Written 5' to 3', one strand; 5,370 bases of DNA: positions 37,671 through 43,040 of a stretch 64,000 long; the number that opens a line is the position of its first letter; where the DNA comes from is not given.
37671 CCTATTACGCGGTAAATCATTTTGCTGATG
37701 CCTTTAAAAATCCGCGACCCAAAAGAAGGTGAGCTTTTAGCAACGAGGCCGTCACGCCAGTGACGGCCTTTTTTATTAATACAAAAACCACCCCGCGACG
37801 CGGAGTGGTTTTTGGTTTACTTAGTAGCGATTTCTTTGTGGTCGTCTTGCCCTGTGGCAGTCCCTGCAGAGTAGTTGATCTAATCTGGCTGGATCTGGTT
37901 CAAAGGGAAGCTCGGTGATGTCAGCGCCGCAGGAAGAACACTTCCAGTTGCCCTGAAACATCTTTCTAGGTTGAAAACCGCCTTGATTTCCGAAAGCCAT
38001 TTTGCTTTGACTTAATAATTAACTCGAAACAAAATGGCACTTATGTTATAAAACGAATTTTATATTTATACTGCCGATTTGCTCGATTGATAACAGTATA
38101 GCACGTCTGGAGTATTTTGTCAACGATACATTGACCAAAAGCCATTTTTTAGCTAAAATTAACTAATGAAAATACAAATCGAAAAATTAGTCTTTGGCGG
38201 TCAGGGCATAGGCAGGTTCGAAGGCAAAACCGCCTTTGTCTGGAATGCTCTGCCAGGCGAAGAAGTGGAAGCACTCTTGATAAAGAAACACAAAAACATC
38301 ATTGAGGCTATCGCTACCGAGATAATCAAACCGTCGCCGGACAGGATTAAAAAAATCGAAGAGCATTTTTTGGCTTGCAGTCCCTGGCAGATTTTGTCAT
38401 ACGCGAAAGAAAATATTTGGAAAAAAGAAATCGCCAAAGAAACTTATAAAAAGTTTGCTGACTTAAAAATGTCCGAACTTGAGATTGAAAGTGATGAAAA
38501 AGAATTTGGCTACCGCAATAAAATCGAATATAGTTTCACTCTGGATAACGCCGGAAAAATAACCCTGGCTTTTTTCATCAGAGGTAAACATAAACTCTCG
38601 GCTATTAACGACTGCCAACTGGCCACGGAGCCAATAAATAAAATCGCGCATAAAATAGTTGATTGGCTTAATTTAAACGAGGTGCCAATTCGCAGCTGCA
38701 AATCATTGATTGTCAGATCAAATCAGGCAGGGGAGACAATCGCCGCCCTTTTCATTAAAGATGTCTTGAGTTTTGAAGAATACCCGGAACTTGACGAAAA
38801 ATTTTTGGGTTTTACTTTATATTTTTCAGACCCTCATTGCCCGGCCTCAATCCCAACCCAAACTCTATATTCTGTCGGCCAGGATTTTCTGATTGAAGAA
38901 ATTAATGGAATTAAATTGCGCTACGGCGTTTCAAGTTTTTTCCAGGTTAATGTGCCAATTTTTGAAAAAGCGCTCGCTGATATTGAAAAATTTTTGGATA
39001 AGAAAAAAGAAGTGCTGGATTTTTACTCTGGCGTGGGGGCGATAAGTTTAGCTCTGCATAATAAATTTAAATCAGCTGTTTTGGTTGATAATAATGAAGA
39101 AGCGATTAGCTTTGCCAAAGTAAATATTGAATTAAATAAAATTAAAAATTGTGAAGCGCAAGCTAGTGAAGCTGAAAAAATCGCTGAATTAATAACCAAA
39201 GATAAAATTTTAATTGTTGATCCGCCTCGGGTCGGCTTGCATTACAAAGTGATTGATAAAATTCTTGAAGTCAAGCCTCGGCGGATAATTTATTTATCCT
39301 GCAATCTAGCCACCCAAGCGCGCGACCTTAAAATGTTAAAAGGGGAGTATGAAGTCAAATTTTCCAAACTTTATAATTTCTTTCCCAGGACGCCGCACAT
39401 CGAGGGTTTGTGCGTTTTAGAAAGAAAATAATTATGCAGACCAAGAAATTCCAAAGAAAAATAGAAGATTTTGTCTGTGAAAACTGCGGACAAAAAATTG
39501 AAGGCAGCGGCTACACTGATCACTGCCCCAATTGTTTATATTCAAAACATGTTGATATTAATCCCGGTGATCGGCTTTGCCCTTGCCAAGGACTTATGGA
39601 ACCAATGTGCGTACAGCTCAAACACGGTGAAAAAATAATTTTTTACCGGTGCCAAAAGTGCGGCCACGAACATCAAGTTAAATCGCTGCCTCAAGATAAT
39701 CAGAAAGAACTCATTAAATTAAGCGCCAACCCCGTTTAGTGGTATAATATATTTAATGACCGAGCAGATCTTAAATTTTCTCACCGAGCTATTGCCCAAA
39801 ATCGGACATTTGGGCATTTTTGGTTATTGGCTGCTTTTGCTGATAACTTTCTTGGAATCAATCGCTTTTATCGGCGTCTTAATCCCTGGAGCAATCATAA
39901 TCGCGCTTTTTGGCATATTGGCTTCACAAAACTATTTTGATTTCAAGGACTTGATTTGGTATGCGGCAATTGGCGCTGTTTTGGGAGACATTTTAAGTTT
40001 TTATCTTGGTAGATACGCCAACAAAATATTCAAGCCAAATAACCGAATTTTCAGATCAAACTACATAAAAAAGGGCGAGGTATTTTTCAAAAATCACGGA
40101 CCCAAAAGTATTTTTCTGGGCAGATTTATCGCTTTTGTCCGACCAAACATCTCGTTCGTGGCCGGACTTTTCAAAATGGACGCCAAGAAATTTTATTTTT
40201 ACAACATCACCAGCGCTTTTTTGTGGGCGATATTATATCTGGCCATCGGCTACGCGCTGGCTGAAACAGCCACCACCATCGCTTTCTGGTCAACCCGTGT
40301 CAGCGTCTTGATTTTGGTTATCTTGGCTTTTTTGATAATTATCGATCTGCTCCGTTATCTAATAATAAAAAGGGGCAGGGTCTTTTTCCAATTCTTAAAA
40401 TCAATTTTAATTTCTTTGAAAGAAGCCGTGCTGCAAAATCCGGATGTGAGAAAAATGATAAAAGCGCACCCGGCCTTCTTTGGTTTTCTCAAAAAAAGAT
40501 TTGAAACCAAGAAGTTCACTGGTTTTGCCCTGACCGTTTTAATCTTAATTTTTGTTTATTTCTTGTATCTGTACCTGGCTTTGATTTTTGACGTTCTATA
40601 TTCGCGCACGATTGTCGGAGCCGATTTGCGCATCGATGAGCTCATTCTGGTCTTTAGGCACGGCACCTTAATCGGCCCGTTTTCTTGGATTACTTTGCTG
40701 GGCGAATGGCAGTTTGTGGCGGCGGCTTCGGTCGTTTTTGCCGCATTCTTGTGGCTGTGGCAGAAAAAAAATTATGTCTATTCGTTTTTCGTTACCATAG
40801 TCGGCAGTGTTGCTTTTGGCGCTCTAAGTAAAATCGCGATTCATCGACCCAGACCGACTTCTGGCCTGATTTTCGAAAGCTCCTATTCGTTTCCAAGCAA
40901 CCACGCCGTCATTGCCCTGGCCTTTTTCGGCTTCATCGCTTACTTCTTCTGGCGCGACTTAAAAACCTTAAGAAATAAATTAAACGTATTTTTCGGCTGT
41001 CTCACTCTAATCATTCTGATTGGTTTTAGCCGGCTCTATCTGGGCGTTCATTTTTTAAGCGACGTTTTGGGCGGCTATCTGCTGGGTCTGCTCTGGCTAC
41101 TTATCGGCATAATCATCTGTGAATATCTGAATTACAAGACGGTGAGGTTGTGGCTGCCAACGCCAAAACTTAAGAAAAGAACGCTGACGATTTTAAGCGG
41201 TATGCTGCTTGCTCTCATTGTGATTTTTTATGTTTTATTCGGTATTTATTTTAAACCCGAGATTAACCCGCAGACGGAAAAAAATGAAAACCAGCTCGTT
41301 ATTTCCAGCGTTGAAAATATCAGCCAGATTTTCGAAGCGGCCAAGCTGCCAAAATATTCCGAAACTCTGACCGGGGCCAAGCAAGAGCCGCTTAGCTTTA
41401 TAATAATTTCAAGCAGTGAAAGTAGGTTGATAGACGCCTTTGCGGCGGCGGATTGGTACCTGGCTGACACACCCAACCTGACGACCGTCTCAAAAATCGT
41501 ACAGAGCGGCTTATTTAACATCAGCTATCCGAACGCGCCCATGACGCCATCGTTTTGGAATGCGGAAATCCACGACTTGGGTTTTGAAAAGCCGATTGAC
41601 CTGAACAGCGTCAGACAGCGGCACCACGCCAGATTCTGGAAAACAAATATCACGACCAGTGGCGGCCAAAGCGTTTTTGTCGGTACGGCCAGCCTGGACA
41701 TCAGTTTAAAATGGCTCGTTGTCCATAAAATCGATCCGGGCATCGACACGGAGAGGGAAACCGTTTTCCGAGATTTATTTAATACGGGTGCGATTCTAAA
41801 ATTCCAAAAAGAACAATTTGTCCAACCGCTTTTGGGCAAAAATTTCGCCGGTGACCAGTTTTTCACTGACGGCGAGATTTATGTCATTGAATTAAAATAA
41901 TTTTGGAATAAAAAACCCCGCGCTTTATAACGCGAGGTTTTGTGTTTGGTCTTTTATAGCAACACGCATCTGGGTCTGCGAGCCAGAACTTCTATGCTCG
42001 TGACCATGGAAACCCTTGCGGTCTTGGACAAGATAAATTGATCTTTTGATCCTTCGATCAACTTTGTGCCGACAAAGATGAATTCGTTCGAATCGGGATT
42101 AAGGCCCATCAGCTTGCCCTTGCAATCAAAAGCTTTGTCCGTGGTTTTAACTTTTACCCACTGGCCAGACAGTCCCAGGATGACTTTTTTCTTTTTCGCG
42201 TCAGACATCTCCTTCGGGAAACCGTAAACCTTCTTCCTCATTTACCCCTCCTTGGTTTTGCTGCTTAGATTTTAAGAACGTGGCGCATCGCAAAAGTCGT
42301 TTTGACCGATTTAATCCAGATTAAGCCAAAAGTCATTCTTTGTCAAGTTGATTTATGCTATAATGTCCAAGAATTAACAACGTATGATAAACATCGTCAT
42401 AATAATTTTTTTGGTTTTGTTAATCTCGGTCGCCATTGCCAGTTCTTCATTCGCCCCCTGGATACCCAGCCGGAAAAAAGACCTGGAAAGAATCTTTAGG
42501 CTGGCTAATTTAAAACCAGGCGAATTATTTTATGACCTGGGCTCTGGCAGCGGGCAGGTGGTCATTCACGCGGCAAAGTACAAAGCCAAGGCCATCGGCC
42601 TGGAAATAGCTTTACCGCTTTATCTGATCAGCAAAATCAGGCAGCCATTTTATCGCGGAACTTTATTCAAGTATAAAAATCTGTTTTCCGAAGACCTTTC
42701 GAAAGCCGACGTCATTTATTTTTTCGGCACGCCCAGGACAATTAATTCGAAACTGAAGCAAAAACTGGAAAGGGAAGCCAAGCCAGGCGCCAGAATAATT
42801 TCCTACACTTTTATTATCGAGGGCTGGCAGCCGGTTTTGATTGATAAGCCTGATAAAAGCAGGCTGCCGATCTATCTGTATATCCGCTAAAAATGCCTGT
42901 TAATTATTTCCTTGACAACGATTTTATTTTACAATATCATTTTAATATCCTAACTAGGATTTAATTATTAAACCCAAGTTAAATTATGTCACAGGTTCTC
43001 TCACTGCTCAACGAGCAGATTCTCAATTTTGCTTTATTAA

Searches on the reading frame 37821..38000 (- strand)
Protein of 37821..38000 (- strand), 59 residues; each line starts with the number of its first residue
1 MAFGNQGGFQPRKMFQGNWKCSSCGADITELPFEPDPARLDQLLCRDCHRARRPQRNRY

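Call 8: search_protein_families(library=pfam, proteins=[window:37821-38000:-], max_evalue=0.01)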
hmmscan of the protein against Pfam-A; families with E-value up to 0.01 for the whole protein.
window:37821-38000:- (59 aa): 1 family
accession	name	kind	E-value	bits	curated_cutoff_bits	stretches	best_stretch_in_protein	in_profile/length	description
PF23477.1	zf_Tbcl_2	-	7.6e-07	29.2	27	1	19-53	6-37/37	Probable treble clef zinc finger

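Call 93: search_protein_families(library=ncbifam, proteins=[window:37821-38000:-], max_evalue=0.1)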
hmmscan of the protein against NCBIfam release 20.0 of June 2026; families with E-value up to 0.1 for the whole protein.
window:37821-38000:- (59 aa): 2 families
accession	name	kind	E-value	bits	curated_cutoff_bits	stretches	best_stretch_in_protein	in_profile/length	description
TIGR04272.1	cxxc_cxxc_Mbark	domain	2.3e-07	30.5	36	1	13-53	2-37/37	CxxC-x17-CxxC domain-containing protein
NF047912.1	ECs_2282_CxxC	subfamily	0.095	12.6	37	0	20-51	4-36/60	ECs_2282 family putative zinc-binding protein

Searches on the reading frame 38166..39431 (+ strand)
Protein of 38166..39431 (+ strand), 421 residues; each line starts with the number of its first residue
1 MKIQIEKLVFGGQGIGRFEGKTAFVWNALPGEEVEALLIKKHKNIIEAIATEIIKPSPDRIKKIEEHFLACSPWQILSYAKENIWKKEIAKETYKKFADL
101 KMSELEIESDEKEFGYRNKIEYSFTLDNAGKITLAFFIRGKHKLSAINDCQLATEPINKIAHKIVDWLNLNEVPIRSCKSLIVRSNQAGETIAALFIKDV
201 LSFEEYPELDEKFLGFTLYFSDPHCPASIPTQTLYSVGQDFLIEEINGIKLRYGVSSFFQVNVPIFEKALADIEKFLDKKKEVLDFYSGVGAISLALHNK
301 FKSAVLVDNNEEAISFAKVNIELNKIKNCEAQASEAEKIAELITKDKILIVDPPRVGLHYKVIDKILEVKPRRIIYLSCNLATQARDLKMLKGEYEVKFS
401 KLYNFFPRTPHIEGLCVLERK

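Call 8: search_protein_families(library=pfam, proteins=[window:38166-39431:+], max_evalue=0.01)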
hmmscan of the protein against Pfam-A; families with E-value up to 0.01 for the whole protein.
window:38166-39431:+ (421 aa): 11 families
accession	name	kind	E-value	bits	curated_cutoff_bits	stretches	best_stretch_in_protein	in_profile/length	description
PF05958.17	tRNA_U5-meth_tr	-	8e-22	78.2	23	1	239-420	156-356/357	tRNA (Uracil-5-)-methyltransferase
PF13847.12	Methyltransf_31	-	4.2e-09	36.7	27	1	278-347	2-74/145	Methyltransferase domain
PF05175.20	MTS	-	2.1e-08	34.4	23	1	279-366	31-122/170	Methyltransferase small domain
PF02475.24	TRM5-TYW2_MTfase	-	1e-06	29.2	28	1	271-354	28-114/164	TRM5/TYW2 methyltransferase domain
PF03602.21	Cons_hypoth95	-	2.1e-06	28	24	1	279-376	41-149/182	Conserved hypothetical protein 95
PF01938.26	TRAM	-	2.7e-06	27.6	21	1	3-47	10-57/61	TRAM domain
PF06325.19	PrmA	-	1.8e-05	24.8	22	1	270-338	152-220/296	Ribosomal protein L11 methyltransferase (PrmA)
PF02086.21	MethyltransfD12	-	0.00031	21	22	1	268-339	7-76/253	D12 class N6 adenine-specific DNA methyltransferase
PF13649.12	Methyltransf_25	-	0.0033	18.5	27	1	283-340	1-59/97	Methyltransferase domain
PF10294.15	Methyltransf_16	-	0.0045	17.2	21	1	275-327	42-96/174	Lysine methyltransferase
PF09445.16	Methyltransf_15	-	0.0086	16.1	22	0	282-362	3-88/165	RNA cap guanine-N2 methyltransferase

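Call 19: find_related_loci(query=window:38166-39428:+, collection=metagenome_contigs, flank=10000)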
Query window:38166-39428:+ (421 aa) in metagenome_contigs; peptide patterns used: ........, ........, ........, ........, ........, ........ (x = any residue, [..] = any of these).
360 stretches matched a pattern; 2 encode a relative of the query (tblastn E <= 1e-3); 2 distinct loci.
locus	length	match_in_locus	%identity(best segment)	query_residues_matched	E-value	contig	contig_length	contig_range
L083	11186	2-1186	59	26-421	6e-161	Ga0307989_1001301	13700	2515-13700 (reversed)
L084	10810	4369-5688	55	2-421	4e-158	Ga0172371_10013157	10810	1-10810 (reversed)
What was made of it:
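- Tried and rejected: The RlmD scan of JGI metagenomes gave only 55-59% relatives (call 19).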

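Call 26: find_homologous_proteins(query=window:38166-39428:+, max_evalue=1e-60)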
Query window:38166-39428:+ (421 aa): 4521 proteins with E <= 1e-60 among 8000 candidates; the best 120 are listed.
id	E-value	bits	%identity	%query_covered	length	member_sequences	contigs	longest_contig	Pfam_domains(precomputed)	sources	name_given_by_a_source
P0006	1.5e-276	935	100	100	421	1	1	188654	PF13847.13,PF06325.20,PF05175.21,PF03602.22,PF02475.24,PF01938.27,PF05958.18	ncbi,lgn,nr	ncbi:MAG: 23S rRNA (uracil(1939)-C(5))-methyltransferase RlmD [Patescibacteria group bacterium]|nr:2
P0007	4.1e-205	699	74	100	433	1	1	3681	PF13847.13,PF06325.20,PF05175.21,PF03602.22,PF02086.22,PF01938.27,PF05958.18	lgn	-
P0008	3.7e-200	683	72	100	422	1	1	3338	PF13847.13,PF06325.20,PF05175.21,PF03602.22,PF02086.22,PF02475.24,PF01938.27,PF05958.18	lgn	-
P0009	4.8e-198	676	72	100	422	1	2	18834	PF05175.21,PF05958.18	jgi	jgi:23S rRNA (uracil1939-C5)-methyltransferase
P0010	5.0e-198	676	71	100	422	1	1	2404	PF13847.13,PF06325.20,PF05175.21,PF03602.22,PF02475.24,PF05958.18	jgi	-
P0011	4.9e-189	646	70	99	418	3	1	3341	PF13847.13,PF06325.20,PF05175.21,PF03602.22,PF02475.24,PF05958.18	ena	-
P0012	1.0e-165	570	61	100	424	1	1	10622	PF13847.13,PF03602.22,PF02475.24,PF01938.27,PF05958.18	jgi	-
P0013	9.2e-161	553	59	100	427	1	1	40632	PF13847.13,PF05175.21,PF03602.22,PF02475.24,PF01938.27,PF05958.18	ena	-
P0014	2.0e-159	549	58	100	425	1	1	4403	PF13847.13,PF05175.21,PF01938.27,PF05958.18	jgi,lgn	-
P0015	5.1e-159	548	59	100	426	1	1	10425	PF13847.13,PF05175.21,PF01938.27,PF05958.18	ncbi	-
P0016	4.6e-158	544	58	100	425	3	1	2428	PF13847.13,PF06325.20,PF05175.21,PF03602.22,PF02475.24,PF01938.27,PF05958.18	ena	-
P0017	5.2e-158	544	58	100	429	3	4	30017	PF13847.13,PF05175.21,PF03602.22,PF02475.24,PF01938.27,PF05958.18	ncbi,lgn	-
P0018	2.1e-157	542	57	100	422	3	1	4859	PF13847.13,PF05175.21,PF02475.24,PF01938.27,PF05958.18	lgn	-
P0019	2.2e-157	542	58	100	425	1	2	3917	PF05175.21,PF03602.22,PF02475.24,PF01938.27,PF05958.18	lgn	-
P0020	2.0e-156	539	59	100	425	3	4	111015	PF13847.13,PF02475.24,PF01938.27,PF05958.18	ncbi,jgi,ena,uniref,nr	ncbi:MAG: 23S rRNA (uracil-5-)-methyltransferase RumA [Candidatus Magasanikbacteria bacterium RIFOXY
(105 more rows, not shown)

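Call 27: find_encoding_contigs(protein=P0009, flank=10000, max_places=3)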
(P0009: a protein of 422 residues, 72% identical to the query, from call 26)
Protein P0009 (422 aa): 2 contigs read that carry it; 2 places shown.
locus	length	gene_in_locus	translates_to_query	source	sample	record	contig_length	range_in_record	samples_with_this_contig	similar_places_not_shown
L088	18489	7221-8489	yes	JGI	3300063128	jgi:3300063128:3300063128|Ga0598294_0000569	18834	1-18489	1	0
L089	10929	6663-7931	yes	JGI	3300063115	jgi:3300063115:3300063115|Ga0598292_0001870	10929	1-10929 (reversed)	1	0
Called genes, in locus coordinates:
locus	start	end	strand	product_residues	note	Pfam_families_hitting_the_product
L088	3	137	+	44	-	?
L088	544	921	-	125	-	-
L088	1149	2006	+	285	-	PF09864:MliC, PF10342:Kre9_KNH (weak)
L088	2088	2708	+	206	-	-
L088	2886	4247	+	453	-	PF00291:PALP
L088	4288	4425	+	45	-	-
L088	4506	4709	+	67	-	-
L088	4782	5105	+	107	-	PF00892:EamA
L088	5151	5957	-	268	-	-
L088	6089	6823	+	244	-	PF04402:SIMPL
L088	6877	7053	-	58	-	PF23477:zf_Tbcl_2 (weak)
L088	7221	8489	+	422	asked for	PF05958:tRNA_U5-meth_tr, PF05175:MTS (weak)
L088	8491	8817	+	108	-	PF12647:RNHCP, PF21349:RUBY_RBDX (faint)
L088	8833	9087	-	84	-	-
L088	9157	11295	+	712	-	PF09335:VTT_dom, PF01569:PAP2, PF14378:PAP2_3 (weak), PF14067:LssY_C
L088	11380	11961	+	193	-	-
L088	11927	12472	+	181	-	PF02353:CMAS (weak), PF08123:DOT1 (weak)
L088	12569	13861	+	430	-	PF07478:Dala_Dala_lig_C (faint), PF13535:ATP-grasp_4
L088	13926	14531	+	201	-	-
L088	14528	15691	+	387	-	PF13200:DUF4015, PF14871:GHL6 (faint)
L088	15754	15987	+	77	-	-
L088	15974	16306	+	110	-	-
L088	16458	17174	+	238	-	PF18306:LDcluster4, PF03641:Lysine_decarbox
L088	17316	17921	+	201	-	-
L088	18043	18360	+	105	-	-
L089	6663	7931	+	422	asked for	PF05958:tRNA_U5-meth_tr, PF05175:MTS (weak)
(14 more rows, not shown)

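Call 28: find_encoding_contigs(protein=P0007, flank=10000, max_places=3)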
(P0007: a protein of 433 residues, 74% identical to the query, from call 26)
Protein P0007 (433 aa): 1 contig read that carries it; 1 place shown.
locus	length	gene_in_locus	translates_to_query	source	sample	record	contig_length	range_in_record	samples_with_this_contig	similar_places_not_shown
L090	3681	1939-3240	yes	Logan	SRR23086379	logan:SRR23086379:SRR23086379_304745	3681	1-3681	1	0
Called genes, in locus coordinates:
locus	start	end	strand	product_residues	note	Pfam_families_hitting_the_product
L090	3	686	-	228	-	?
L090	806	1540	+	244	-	PF04402:SIMPL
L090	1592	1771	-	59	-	PF23477:zf_Tbcl_2 (weak)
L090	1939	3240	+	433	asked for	PF01938:TRAM (weak), PF05958:tRNA_U5-meth_tr, PF02086:MethyltransfD12 (weak), PF03602:Cons_hypoth95 (weak), PF05175:MTS (weak), PF06325:PrmA (weak), PF13847:Methyltransf_31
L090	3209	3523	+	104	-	PF12647:RNHCP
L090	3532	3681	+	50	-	?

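Call 29: find_encoding_contigs(protein=P0008, flank=10000, max_places=3)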
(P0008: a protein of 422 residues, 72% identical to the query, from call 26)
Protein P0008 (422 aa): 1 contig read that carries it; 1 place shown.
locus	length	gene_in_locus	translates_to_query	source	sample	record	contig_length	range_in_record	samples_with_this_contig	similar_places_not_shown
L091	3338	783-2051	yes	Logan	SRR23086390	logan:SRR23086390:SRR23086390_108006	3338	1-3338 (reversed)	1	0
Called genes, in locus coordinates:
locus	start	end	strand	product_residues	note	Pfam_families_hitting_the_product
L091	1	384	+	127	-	?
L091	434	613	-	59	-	PF23477:zf_Tbcl_2 (weak)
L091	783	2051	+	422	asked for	PF01938:TRAM (weak), PF05958:tRNA_U5-meth_tr, PF02086:MethyltransfD12 (weak), PF02475:TRM5-TYW2_MTfase (weak), PF03602:Cons_hypoth95 (weak), PF05175:MTS (weak), PF06325:PrmA (weak), PF13847:Methyltransf_31 (weak)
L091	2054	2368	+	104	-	PF12647:RNHCP, PF21349:RUBY_RBDX (weak)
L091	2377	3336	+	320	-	?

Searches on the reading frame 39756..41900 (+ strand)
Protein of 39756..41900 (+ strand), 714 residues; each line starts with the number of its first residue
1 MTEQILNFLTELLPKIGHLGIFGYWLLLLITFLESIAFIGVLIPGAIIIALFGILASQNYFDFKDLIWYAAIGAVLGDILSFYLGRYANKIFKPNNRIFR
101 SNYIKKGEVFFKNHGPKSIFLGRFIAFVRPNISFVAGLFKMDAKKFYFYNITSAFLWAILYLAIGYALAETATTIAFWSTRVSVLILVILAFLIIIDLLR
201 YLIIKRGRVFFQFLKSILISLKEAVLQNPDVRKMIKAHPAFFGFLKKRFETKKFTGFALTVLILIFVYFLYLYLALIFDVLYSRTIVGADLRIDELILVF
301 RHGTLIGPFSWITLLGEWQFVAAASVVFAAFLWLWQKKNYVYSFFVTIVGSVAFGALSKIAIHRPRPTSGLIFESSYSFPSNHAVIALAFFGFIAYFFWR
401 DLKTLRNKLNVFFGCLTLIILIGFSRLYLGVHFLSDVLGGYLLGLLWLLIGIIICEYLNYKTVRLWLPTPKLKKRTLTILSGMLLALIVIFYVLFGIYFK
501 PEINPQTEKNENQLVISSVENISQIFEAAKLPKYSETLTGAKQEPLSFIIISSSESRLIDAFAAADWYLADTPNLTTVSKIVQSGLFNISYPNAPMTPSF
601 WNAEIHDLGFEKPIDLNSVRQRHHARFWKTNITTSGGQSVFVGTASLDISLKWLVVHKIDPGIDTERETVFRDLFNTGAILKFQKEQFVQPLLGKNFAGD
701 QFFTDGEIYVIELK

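Call 8: search_protein_families(library=pfam, proteins=[window:39756-41900:+], max_evalue=0.01)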
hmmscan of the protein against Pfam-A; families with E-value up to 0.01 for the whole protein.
window:39756-41900:+ (714 aa): 4 families
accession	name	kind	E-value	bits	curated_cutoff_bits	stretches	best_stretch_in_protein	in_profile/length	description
PF14067.11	LssY_C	-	1.8e-44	152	25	1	530-707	3-187/188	LssY C-terminus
PF09335.16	VTT_dom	-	3.1e-20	73.3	33.9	1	43-166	1-122/123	VTT domain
PF01569.27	PAP2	-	4.1e-18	65.8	27.2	1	343-453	4-123/130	PAP2 superfamily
PF14378.12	PAP2_3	-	4.8e-05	23.7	27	1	356-448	105-188/190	PAP2 superfamily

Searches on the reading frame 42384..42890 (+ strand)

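Call 55: search_protein_families(library=pfam, proteins=[window:42384-42890:+], max_evalue=0.001)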
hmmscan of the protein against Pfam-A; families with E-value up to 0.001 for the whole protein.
window:42384-42890:+ (168 aa): 1 family
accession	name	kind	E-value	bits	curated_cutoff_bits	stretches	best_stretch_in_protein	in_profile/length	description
PF08123.19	DOT1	-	2.4e-08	34.2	23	1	34-76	31-75/205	Histone methylation protein DOT1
